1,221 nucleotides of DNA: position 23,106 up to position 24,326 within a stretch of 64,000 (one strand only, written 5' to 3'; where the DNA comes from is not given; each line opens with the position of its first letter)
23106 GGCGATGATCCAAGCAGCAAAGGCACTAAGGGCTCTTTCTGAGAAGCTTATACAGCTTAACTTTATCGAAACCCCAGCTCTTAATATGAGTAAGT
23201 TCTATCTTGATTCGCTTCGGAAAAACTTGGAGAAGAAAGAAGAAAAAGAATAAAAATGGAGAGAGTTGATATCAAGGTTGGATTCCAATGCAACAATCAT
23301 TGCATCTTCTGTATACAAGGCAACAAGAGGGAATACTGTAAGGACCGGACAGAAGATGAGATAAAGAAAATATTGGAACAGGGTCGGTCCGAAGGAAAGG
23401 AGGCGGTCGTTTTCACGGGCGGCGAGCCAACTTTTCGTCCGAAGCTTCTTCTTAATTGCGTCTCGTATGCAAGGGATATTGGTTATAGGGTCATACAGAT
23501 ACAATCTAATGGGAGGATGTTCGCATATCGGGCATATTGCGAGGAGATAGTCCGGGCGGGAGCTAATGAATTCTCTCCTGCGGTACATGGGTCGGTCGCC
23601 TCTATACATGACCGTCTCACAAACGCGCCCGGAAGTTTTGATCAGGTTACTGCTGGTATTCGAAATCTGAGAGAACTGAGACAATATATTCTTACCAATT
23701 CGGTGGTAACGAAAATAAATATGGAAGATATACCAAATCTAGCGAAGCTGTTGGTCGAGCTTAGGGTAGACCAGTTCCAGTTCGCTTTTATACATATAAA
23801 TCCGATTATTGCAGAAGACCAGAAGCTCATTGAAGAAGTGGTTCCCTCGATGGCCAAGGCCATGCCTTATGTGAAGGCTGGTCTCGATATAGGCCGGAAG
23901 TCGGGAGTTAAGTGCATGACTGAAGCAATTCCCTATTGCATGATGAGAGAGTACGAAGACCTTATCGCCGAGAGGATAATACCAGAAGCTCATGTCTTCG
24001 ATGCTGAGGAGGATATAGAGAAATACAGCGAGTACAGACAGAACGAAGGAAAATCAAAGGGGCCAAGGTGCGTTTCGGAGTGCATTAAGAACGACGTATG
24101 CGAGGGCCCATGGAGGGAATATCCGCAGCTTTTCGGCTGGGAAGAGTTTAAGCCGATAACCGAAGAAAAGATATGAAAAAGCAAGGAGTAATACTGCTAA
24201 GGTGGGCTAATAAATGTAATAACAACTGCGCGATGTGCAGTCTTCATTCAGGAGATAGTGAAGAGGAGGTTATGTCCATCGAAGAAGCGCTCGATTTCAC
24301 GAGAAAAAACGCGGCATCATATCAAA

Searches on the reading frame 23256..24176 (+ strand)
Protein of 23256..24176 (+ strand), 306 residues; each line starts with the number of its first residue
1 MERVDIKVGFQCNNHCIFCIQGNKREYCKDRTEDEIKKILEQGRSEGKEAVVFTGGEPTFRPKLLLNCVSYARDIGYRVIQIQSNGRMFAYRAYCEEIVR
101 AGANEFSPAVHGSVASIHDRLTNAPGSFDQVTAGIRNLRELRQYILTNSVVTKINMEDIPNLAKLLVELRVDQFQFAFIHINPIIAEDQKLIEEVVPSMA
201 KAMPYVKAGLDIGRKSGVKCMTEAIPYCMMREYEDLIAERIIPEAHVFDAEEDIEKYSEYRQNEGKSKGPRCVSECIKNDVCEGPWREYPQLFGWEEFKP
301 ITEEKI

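Call 3: search_protein_families(library=ncbifam, proteins=[window:23256-24176:+], max_evalue=0.01)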
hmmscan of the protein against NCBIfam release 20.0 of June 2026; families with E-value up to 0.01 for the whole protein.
window:23256-24176:+ (306 aa): 61 families (the best 25 are shown)
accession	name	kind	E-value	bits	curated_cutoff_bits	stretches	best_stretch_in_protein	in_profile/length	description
NF038332.1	rSAM_rare_HxsC4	exception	3.9e-43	147.9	500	2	2-236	14-250/335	radical SAM protein HxsC4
TIGR03977.1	rSAM_pair_HxsC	equivalog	3e-27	95.3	267.9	1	11-241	34-264/292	His-Xaa-Ser system radical SAM maturase HxsC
TIGR04545.1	rSAM_ahbD_hemeb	equivalog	6.7e-20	71.8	500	1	8-176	6-172/339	heme b synthase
TIGR04466.1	rSAM_BlsE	equivalog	2.1e-17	63.6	400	1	7-186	8-182/327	cytosylglucuronate decarboxylase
TIGR04053.2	TIGR04053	equivalog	2.7e-17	63.1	395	1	12-179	18-186/366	TIGR04053 family radical SAM/SPASM domain-containing protein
TIGR02668.1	moaA_archaeal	equivalog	1.3e-16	60.5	325.25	1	3-185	11-190/303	GTP 3',8-cyclase MoaA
TIGR04347.1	pseudo_SAM_Halo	equivalog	2.1e-15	56.9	525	1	8-180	44-213/390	TIGR04347 family pseudo-SAM/SPASM protein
TIGR04317.1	W_rSAM_matur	equivalog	3e-15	56.2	380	1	4-231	6-231/349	tungsten cofactor oxidoreductase radical SAM maturase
NF045574.1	sacti_mat_StsB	exception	5.7e-15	55.1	625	1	11-174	105-264/466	StsB family radical SAM/SPASM domain sactipeptide maturase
TIGR04055.1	rSAM_NirJ2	equivalog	1.2e-14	54.7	500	1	10-179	8-174/326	putative heme d1 biosynthesis radical SAM protein NirJ2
TIGR04303.1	GeoRSP_rSAM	equivalog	1.7e-14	54.2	400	1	9-178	12-176/325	GeoRSP system radical SAM/SPASM protein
TIGR04051.1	rSAM_NirJ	equivalog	2.5e-14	53.1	515.45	1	11-179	11-176/354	heme d1 biosynthesis radical SAM protein NirJ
TIGR02666.1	moaA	equivalog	2.5e-14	53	284.05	1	6-196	14-207/336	GTP 3',8-cyclase MoaA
TIGR04054.1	rSAM_NirJ1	equivalog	3e-14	52.4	650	1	11-177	45-208/387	putative heme d1 biosynthesis radical SAM protein NirJ1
NF045702.1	rSAM_GDGT_ether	equivalog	6.8e-14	51.4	450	1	5-164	89-251/486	tetraether lipid synthase Tes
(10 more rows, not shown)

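Call 4: search_protein_families(library=pfam, proteins=[window:23256-24176:+], max_evalue=0.01)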
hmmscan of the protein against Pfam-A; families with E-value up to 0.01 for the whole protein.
window:23256-24176:+ (306 aa): 2 families
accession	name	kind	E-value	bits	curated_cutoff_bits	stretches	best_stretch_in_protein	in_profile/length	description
PF04055.27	Radical_SAM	-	7.4e-23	82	29.5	1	8-166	3-166/166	Radical SAM superfamily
PF13353.11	Fer4_12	-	0.002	18.9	22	1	11-86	14-91/137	4Fe-4S single cluster domain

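Call 16: search_protein_families(library=padloc, proteins=[window:23256-24176:+], max_evalue=0.001)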
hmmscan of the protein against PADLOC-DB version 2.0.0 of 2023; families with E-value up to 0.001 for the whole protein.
window:23256-24176:+ (306 aa): 2 families
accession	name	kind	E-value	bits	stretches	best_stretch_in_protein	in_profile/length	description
PDLC02904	pVip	-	4.9e-13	47.2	1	11-185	12-179/262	Viperins associated with kinases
PDLC02903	pVip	-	1.9e-11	41.9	1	11-180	9-175/257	Viperins not associated with kinases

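Call 44: search_solved_structures(query=window:23256-24176:+, max_evalue=0.001)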
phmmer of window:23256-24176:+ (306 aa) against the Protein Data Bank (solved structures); distinct sequences matched with E-value up to 0.001: 5.
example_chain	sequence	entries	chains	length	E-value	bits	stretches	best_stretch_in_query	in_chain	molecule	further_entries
7vob_C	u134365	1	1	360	1.9e-11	47.1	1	10-183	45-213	Cytosylglucuronate decarboxylase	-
7voc_C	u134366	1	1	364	1.9e-11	47.1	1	10-183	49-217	Cytosylglucuronate decarboxylase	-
7tol_A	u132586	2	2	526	6.1e-07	32.3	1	6-104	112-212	glycerol dibiphytanyl glycerol tetraether - macrocyclic archaeol synthase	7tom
9dfu_A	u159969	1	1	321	0.00034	23.3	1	10-107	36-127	Radical SAM core domain-containing protein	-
9dfn_A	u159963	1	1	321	0.00039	23.1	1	11-107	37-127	Radical SAM core domain-containing protein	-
